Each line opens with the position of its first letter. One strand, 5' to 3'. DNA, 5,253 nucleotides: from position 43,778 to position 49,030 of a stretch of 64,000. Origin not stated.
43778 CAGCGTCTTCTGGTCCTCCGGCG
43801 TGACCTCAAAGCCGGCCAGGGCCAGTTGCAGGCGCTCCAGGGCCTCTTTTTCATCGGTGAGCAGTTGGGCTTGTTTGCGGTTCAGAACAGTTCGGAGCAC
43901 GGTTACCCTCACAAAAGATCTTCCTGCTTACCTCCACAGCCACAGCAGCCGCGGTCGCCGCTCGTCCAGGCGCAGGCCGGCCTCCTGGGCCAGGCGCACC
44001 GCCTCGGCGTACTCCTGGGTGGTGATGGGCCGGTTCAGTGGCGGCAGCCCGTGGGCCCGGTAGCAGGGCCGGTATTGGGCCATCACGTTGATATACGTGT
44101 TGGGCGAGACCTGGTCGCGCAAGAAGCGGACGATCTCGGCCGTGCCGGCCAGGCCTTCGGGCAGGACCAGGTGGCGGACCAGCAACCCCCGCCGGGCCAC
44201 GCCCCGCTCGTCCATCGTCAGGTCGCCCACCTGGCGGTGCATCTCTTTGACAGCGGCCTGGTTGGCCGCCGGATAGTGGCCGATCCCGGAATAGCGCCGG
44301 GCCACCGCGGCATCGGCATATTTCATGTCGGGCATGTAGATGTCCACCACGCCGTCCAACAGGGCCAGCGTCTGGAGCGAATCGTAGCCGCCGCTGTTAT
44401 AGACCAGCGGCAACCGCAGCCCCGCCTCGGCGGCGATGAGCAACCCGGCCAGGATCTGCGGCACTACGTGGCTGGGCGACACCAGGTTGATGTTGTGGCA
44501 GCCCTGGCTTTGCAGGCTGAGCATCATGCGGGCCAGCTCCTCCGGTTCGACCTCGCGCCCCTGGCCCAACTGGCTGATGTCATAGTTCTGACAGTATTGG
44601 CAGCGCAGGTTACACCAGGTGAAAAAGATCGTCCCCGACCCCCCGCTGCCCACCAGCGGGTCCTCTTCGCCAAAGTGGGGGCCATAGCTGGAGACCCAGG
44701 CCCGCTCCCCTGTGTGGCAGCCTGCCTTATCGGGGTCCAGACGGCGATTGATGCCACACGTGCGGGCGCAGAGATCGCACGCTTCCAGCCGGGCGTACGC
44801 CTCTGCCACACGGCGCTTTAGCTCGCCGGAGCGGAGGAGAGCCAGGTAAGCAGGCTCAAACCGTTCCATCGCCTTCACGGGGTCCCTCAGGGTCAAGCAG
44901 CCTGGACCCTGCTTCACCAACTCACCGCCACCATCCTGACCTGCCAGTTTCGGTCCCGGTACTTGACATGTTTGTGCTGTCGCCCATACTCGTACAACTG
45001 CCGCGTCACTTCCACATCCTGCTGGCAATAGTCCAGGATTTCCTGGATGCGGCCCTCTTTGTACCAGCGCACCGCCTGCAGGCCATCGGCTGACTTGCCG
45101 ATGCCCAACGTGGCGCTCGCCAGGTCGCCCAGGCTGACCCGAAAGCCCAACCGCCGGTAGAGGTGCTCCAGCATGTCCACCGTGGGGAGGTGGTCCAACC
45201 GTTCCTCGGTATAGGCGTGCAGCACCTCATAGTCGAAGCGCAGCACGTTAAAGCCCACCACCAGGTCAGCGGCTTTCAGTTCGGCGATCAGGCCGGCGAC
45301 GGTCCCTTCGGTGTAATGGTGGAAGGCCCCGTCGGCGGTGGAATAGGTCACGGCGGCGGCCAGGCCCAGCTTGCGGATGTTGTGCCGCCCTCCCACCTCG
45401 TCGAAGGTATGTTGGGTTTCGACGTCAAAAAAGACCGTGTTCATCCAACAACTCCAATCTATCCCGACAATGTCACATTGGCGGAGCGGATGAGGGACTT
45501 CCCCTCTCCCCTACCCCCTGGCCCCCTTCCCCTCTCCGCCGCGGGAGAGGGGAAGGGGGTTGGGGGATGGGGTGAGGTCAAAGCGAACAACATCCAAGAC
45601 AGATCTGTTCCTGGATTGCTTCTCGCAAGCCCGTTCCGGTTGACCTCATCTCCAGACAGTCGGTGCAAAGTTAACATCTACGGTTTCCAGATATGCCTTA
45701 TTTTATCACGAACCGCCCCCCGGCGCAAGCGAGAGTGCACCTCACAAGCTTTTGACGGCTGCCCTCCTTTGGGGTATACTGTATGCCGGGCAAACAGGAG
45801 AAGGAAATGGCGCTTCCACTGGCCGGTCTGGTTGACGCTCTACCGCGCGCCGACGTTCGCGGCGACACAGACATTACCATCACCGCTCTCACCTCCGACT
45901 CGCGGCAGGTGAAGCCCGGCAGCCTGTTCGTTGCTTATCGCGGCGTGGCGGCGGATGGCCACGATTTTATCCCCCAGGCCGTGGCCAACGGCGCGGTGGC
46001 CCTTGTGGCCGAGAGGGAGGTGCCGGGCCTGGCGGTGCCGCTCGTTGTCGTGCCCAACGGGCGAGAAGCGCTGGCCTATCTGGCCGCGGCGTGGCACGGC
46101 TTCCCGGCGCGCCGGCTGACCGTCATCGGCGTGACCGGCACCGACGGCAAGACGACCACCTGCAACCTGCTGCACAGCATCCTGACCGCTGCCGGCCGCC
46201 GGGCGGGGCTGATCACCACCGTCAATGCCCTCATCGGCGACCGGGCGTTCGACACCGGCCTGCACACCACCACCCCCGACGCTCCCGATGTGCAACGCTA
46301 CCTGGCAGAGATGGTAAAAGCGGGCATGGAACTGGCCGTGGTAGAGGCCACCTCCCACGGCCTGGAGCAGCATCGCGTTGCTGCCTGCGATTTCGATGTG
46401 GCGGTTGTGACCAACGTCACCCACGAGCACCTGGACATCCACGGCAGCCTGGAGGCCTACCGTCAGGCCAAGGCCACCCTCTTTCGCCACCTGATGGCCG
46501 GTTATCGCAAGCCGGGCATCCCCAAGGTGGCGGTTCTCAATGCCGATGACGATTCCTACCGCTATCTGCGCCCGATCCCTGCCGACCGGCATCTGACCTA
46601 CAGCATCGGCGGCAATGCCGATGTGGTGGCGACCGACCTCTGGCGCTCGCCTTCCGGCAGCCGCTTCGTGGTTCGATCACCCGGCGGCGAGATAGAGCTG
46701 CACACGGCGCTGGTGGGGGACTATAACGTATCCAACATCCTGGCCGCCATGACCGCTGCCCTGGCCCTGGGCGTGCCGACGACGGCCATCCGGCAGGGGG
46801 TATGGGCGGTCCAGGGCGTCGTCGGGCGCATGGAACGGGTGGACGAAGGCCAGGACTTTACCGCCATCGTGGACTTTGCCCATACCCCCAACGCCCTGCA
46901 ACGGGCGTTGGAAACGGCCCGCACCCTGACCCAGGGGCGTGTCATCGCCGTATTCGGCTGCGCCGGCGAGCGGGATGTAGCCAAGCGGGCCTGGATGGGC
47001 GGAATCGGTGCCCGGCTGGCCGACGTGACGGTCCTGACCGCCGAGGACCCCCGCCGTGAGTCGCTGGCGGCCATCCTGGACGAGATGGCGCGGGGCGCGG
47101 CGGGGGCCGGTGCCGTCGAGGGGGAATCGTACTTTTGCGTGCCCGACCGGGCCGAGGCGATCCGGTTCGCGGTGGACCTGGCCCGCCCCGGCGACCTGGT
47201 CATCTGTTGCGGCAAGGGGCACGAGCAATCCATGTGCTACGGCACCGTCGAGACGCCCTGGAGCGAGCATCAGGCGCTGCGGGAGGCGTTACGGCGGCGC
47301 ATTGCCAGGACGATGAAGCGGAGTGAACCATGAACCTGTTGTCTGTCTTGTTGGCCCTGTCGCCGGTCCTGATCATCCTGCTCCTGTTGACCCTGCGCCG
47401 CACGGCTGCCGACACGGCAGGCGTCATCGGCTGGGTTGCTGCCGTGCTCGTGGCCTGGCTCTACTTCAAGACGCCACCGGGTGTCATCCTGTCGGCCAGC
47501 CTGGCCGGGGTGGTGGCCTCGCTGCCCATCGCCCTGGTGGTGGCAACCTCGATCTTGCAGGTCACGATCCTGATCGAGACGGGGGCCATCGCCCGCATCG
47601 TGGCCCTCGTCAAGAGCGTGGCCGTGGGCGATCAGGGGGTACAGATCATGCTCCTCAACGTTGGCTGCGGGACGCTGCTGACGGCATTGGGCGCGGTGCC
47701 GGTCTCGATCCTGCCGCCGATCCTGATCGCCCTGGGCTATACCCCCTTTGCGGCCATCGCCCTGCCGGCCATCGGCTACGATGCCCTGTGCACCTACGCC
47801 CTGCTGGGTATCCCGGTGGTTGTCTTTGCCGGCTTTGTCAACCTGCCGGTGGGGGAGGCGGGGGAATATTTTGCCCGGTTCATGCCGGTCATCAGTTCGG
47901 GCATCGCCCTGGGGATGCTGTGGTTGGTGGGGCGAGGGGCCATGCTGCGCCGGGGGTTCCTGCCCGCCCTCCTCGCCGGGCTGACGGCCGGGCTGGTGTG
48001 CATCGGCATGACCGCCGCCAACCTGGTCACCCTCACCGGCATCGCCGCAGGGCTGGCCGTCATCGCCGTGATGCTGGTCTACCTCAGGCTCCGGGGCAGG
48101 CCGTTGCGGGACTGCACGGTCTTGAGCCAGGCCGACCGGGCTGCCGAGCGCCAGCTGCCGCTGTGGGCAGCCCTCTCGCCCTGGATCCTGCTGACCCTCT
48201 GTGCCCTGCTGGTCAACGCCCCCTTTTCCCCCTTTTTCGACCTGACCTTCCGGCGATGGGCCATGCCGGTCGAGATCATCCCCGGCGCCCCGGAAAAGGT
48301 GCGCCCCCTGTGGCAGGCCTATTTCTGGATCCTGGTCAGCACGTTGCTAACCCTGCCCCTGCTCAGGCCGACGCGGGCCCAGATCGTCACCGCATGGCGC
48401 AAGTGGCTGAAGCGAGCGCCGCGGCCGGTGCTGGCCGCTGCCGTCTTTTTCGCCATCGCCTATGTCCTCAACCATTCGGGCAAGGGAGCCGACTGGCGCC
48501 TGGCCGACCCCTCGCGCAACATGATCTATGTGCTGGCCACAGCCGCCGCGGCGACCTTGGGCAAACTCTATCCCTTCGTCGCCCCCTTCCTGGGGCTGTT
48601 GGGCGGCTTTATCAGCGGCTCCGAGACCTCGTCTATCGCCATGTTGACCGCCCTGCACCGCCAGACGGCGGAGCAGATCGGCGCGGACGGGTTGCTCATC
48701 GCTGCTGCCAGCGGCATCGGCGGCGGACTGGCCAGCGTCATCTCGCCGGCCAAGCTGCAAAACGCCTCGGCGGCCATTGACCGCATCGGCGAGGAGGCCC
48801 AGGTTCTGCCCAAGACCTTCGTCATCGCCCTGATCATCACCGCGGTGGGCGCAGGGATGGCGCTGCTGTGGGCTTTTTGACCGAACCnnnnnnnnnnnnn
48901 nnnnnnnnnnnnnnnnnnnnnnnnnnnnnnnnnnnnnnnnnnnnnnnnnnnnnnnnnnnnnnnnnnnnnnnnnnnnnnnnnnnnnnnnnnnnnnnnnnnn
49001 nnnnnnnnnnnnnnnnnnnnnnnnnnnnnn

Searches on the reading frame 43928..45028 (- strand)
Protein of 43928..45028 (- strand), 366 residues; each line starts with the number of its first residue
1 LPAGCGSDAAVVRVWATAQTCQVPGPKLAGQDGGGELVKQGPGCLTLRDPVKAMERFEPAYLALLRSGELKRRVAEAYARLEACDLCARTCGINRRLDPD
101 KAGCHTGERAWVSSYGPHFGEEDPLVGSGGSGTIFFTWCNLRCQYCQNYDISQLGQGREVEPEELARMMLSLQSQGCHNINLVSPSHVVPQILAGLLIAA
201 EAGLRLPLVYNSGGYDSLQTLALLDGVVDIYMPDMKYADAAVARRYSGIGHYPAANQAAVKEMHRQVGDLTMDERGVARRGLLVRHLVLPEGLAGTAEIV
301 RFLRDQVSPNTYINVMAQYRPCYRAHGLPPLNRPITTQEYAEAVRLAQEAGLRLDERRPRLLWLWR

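Call 3: search_protein_families(library=pfam, proteins=[window:43928-45028:-], max_evalue=0.01)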
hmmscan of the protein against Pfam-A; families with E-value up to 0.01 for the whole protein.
window:43928-45028:- (366 aa): 2 families
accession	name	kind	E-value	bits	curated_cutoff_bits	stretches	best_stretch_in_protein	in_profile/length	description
PF04055.27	Radical_SAM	-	3.5e-12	47.3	29.5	1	134-265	2-138/166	Radical SAM superfamily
PF13353.11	Fer4_12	-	8.3e-05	23.3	22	1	127-182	3-58/137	4Fe-4S single cluster domain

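Call 4: search_protein_families(library=ncbifam, proteins=[window:43928-45028:-], max_evalue=0.01)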
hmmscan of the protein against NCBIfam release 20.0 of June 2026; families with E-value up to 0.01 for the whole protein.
window:43928-45028:- (366 aa): 7 families
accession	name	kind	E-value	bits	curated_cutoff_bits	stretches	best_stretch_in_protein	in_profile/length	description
TIGR02495.1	NrdG2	equivalog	6.3e-07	28.9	131.15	1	132-169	19-56/193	anaerobic ribonucleoside-triphosphate reductase activating protein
TIGR02493.1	PFLA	equivalog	6.7e-06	25.6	231.75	1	131-172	17-58/235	pyruvate formate-lyase-activating protein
NF008356.0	PRK11145.1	equivalog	7.2e-05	22.2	375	1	132-171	23-62/246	pyruvate formate lyase 1-activating protein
TIGR04337.1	AmmeMemoSam_rS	hypoth_equivalog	0.001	18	220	1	130-169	68-113/349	AmmeMemoRadiSam system radical SAM enzyme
TIGR02494.1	PFLE_PFLC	subfamily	0.0033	16.7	174.35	0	127-148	12-33/293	glycyl-radical enzyme activating protein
TIGR02666.1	moaA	equivalog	0.0046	16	284.05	1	139-182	20-65/336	GTP 3',8-cyclase MoaA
NF043069.1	T4HPD_activ_SAM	equivalog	0.0072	15.7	425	0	127-150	15-38/299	trans-4-hydroxy-L-proline dehydratase activase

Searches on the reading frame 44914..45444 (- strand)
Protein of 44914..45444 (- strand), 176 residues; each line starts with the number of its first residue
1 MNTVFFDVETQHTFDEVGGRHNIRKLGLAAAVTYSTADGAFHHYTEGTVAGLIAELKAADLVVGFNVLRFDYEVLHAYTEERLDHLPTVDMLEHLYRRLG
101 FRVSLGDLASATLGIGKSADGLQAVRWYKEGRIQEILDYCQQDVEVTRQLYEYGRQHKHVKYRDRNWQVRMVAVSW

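Call 3: search_protein_families(library=pfam, proteins=[window:44914-45444:-], max_evalue=0.01)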
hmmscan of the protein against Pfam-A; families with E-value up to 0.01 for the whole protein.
window:44914-45444:- (176 aa): 3 families
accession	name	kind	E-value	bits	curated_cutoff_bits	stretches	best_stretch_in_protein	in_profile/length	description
PF13482.12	RNase_H_2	-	1.7e-10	41.5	22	1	4-153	1-163/165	RNase_H superfamily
PF01612.26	DNA_pol_A_exo1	-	2.4e-06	27.9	23.6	1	62-152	79-166/173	3'-5' exonuclease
PF10108.15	DNA_pol_B_exo2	-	5e-05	23.5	24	1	89-151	106-170/213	Predicted 3'-5' exonuclease related to the exonuclease domain of PolB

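Call 4: search_protein_families(library=ncbifam, proteins=[window:44914-45444:-], max_evalue=0.01)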
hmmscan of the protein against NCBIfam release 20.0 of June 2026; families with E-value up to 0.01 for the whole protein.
window:44914-45444:- (176 aa): 0 families

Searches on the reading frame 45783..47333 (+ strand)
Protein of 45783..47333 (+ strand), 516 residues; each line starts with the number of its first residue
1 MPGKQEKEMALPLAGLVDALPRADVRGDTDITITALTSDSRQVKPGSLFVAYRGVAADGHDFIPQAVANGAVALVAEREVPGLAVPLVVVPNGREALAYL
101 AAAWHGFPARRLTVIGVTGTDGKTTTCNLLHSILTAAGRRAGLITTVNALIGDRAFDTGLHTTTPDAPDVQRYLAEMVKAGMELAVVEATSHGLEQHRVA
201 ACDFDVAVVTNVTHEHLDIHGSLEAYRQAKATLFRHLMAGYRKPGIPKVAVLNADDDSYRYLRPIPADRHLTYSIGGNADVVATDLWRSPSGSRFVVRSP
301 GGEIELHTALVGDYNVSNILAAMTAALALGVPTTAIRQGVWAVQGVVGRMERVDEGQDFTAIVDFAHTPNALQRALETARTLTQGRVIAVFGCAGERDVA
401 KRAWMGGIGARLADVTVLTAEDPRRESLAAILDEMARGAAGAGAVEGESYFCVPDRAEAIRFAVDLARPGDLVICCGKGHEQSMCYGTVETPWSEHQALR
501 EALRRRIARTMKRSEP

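Call 3: search_protein_families(library=pfam, proteins=[window:45783-47333:+], max_evalue=0.01)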
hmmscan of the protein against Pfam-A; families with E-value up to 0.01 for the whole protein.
window:45783-47333:+ (516 aa): 3 families
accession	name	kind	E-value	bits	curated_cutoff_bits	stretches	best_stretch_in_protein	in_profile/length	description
PF08245.18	Mur_ligase_M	-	3.4e-51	174.5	24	1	117-326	1-200/200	Mur ligase middle domain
PF02875.26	Mur_ligase_C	-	2e-34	119.6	28.4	1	348-479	1-127/127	Mur ligase, glutamate ligase domain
PF01225.30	Mur_ligase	-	3.1e-12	47.1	21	1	33-104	2-94/95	Mur ligase family, catalytic domain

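Call 4: search_protein_families(library=ncbifam, proteins=[window:45783-47333:+], max_evalue=0.01)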
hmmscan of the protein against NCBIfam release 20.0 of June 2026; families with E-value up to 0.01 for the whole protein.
window:45783-47333:+ (516 aa): 30 families (the best 25 are shown)
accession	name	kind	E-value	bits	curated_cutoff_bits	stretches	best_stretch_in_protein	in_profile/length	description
TIGR01085.1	murE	subfamily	1.7e-148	495.5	257.3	1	30-503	1-471/472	UDP-N-acetylmuramyl-tripeptide synthetase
NF001126.0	PRK00139.1-4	equivalog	2.8e-141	471.4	373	1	18-505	8-484/486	UDP-N-acetylmuramoyl-L-alanyl-D-glutamate--2,6-diaminopimelate ligase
NF001124.0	PRK00139.1-2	equivalog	5.3e-135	451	476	1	26-507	21-496/500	UDP-N-acetylmuramoyl-L-alanyl-D-glutamate--2,6-diaminopimelate ligase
NF008896.0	PRK11929.1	equivalog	2.2e-132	442.9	1023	1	32-512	28-507/965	bifunctional UDP-N-acetylmuramoyl-L-alanyl-D-glutamate--2,6-diaminopimelate ligase MurE/UDP-N-acetylmuramoyl-tripeptide--D-alanyl-D-alanine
NF001123.0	PRK00139.1-1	equivalog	5.4e-107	358.5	586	1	29-503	16-489/493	UDP-N-acetylmuramoyl-L-alanyl-D-glutamate--2,6-diaminopimelate ligase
NF010628.0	PRK14022.1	equivalog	2.2e-86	290.5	536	1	29-482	31-459/483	UDP-N-acetylmuramoyl-L-alanyl-D-glutamate--L-lysine ligase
NF001130.0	PRK00139.2-4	equivalog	4e-61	207.3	715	2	20-233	18-234/516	UDP-N-acetylmuramoyl-L-alanyl-D-glutamate--2,6-diaminopimelate ligase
TIGR01143.1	murF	subfamily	8.8e-51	173.2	288.6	1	39-393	2-333/418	UDP-N-acetylmuramoyl-tripeptide--D-alanyl-D-alanine ligase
NF001129.0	PRK00139.2-3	equivalog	7.1e-50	169.9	762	1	28-494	36-505/517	UDP-N-acetylmuramoyl-L-alanyl-D-glutamate--2,6-diaminopimelate ligase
NF001127.0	PRK00139.2-1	equivalog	2.5e-41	142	997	2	30-232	28-233/520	UDP-N-acetylmuramoyl-L-alanyl-D-glutamate--2,6-diaminopimelate ligase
NF008041.0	PRK10773.1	equivalog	2.5e-39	135.3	551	1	24-354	16-322/453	UDP-N-acetylmuramoyl-tripeptide--D-alanyl-D-alanine ligase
TIGR02068.2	cya_phycin_syn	equivalog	3.4e-37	127.9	850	1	110-481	477-852/862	cyanophycin synthetase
NF010623.0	PRK14016.1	subfamily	2e-33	115.6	877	1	110-478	478-851/871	cyanophycin synthetase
NF001131.0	PRK00139.2-5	equivalog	9.9e-33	113.7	1000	1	35-481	38-460/483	UDP-N-acetylmuramoyl-L-alanyl-D-glutamate--2,6-diaminopimelate ligase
TIGR01082.1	murC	equivalog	6.4e-29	101.3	335.1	1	112-391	100-352/449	UDP-N-acetylmuramate--L-alanine ligase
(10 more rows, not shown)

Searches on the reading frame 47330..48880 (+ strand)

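Call 3: search_protein_families(library=pfam, proteins=[window:47330-48880:+], max_evalue=0.01)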
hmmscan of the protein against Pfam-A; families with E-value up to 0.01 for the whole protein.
window:47330-48880:+ (516 aa): 1 family
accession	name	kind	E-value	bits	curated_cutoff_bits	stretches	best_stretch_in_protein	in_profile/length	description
PF02652.20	Lactate_perm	-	1.7e-55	189.2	27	1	4-507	1-515/522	L-lactate permease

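Call 4: search_protein_families(library=ncbifam, proteins=[window:47330-48880:+], max_evalue=0.01)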
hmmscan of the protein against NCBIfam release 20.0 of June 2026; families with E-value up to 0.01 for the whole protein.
window:47330-48880:+ (516 aa): 3 families
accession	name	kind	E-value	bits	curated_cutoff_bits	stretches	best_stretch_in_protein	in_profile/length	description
TIGR00795.1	lctP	subfamily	1.9e-50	172.2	341.15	2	3-299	6-306/530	lactate permease LctP family transporter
NF007740.0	PRK10420.1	equivalog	8.3e-27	94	918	2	334-506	376-534/551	L-lactate permease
NF007249.0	PRK09695.1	equivalog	1.7e-26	93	1121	2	365-515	415-551/560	glycolate permease GlcA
